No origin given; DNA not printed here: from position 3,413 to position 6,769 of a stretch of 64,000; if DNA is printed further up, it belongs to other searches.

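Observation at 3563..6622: Monocistronic gene for a 1019-aa secreted, 38-cysteine repeat protein with two C-terminal glycine-zipper segments and no family I can name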

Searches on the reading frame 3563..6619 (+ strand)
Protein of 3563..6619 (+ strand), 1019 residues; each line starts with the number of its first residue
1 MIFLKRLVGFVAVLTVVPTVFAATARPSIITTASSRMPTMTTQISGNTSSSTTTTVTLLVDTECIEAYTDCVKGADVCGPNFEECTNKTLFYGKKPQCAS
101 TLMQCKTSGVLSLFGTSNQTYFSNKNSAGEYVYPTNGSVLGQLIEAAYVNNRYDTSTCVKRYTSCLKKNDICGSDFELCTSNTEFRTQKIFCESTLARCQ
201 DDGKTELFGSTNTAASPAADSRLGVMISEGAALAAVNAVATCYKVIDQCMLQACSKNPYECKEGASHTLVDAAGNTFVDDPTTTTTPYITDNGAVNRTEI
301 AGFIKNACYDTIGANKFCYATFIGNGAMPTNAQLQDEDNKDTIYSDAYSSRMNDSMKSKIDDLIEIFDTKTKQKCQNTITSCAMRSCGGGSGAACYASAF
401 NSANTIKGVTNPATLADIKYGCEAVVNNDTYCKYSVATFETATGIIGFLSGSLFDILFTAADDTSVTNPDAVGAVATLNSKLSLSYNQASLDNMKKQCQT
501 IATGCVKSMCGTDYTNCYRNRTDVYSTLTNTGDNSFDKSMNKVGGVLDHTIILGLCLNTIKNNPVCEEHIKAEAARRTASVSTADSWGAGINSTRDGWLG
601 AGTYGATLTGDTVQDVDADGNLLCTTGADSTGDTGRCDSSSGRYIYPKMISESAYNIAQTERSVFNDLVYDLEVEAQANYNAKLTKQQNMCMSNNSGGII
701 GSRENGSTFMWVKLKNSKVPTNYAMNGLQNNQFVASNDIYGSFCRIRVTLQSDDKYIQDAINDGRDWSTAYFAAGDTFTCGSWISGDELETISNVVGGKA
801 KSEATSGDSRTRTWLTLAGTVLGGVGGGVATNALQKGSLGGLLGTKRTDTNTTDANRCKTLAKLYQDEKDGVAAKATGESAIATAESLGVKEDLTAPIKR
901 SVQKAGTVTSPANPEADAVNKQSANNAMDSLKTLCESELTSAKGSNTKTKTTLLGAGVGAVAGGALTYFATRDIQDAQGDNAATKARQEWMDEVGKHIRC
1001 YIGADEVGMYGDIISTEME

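Call 4: search_protein_families(library=pfam, proteins=[window:3563-6619:+], max_evalue=10)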
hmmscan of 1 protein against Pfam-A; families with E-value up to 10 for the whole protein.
window:3563-6619:+ (1019 aa): 3 families
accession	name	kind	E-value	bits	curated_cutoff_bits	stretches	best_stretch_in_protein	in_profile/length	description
PF03504.19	Chlam_OMP6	-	0.053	14.3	34.1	1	889-950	5-66/91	Chlamydia cysteine-rich outer membrane protein 6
PF13488.11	Gly-zipper_Omp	-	2.9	8.3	25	1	950-970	22-42/46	Glycine zipper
PF05433.20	Rick_17kDa_Anti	-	9.8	6.6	24.2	1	944-965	20-41/43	Glycine zipper 2TM domain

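Call 5: search_protein_families(library=ncbifam, proteins=[window:3563-6619:+], max_evalue=10)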
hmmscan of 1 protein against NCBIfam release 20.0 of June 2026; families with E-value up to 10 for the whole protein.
window:3563-6619:+ (1019 aa): 1 family
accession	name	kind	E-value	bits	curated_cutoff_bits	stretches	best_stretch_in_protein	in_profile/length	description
NF053524.1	thylo_ssl2009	equivalog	0.004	17.8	58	1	817-867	12-56/90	ssl2009 family thylakoid membrane protein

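Call 6: find_homologous_proteins(query=window:3563-6619:+, max_evalue=0.001)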
Query window:3563-6619:+ (1019 aa): 988 proteins with E <= 0.001 among 8000 candidates; the best 120 are listed.
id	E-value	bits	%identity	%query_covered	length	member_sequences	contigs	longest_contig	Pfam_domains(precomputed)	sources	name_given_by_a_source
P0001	0.0e+0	2283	100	100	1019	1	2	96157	-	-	-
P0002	0.0e+0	1683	75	100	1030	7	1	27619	-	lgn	-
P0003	0.0e+0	1607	71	100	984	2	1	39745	-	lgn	-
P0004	0.0e+0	1481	65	99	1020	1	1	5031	-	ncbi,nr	ncbi:MAG: hypothetical protein LBF37_02570, partial [Rickettsiales bacterium]|nr:hypothetical protei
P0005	0.0e+0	1480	68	96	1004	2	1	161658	-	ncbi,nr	ncbi:MAG: hypothetical protein LBD50_01830 [Rickettsiales bacterium]|nr:hypothetical protein [Ricket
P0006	0.0e+0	1386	61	100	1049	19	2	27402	-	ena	-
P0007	0.0e+0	1384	61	100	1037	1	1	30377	-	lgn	-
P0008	0.0e+0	1380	61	100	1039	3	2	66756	-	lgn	-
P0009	0.0e+0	1362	60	100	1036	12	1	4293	-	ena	-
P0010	0.0e+0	1361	60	99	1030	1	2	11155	-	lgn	-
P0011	0.0e+0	1360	61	100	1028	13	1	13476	-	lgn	-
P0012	0.0e+0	1359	59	100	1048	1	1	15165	-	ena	-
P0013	0.0e+0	1358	59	100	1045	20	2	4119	-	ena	-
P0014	0.0e+0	1357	60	100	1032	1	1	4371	-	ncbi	-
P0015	0.0e+0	1352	60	99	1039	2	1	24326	-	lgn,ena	-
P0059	0.0e+0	1111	53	100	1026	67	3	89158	-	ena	-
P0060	0.0e+0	1109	53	100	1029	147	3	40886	-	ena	-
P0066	0.0e+0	1098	52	100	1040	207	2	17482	-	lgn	-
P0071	0.0e+0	1096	51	100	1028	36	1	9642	-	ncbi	-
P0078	0.0e+0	1094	52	100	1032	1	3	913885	-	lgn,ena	-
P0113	0.0e+0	1078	53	89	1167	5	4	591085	-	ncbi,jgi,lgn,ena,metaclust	metaclust:\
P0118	0.0e+0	1075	55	83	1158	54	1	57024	-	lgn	-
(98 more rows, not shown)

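Call 7: search_solved_structures(query=window:3563-6619:+, max_evalue=10)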
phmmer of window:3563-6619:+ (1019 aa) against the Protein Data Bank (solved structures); distinct sequences matched with E-value up to 10: 1.
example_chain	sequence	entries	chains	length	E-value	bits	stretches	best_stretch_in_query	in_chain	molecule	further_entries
3r7t_A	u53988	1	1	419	1.1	10.6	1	268-337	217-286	Adenylosuccinate synthetase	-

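Call 14: find_encoding_contigs(protein=P0078, flank=10000, max_places=2)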
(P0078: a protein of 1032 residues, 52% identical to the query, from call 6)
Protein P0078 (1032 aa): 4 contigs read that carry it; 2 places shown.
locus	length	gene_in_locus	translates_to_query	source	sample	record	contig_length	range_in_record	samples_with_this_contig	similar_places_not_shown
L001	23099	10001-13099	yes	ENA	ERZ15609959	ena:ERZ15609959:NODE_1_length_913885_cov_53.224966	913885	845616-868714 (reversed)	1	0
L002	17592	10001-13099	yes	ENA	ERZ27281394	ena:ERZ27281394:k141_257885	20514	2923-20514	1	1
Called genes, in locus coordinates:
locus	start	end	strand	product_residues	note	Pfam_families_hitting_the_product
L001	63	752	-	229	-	PF03938:OmpH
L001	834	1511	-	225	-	PF00691:OmpA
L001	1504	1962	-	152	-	-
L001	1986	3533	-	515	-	PF13177:DNA_pol3_delta2, PF13245:AAA_19 (faint), PF13604:AAA_30 (weak), PF00004:AAA, PF13401:AAA_22 (weak), PF22608:DNAX_ATPase_lid, PF12169:DNA_pol3_gamma3, PF12362:DUF3646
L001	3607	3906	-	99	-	-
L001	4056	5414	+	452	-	-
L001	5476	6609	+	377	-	-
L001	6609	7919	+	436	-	-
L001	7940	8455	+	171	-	PF13717:Zn_ribbon_4 (weak)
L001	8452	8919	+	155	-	-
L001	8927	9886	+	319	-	PF00849:PseudoU_synth_2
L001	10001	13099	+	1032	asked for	-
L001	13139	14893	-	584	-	PF13306:LRR_5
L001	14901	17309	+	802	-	-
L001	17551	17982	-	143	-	-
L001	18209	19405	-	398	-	-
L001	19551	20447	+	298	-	-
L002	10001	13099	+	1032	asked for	-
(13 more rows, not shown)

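Call 15: find_encoding_contigs(protein=P0113, flank=10000, max_places=2)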
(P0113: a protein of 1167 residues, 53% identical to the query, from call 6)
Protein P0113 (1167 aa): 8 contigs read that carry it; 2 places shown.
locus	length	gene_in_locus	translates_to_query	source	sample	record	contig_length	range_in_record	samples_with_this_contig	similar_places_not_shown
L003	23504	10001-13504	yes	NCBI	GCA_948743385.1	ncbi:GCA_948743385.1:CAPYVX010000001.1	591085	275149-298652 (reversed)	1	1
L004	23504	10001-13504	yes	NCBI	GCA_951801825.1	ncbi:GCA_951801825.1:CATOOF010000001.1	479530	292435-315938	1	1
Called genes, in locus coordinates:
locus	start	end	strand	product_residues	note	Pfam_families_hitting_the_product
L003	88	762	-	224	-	PF03938:OmpH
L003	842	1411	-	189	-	PF00691:OmpA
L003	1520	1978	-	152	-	-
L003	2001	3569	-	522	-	PF13177:DNA_pol3_delta2, PF13604:AAA_30 (weak), PF00004:AAA, PF13401:AAA_22 (weak), PF22608:DNAX_ATPase_lid, PF12169:DNA_pol3_gamma3, PF12362:DUF3646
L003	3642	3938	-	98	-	-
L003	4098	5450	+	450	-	-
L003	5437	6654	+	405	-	-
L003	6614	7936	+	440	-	-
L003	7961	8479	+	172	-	PF13717:Zn_ribbon_4 (weak)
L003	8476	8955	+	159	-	-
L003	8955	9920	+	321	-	PF00849:PseudoU_synth_2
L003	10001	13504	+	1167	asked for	-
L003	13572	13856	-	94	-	-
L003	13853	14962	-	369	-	PF21016:RlmN_N, PF04055:Radical_SAM (weak)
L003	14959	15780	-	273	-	-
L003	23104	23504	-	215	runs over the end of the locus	PF13441:Gly-zipper_YMGG, PF13488:Gly-zipper_Omp, PF00691:OmpA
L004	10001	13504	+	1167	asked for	-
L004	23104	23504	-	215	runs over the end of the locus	PF13441:Gly-zipper_YMGG, PF13488:Gly-zipper_Omp, PF00691:OmpA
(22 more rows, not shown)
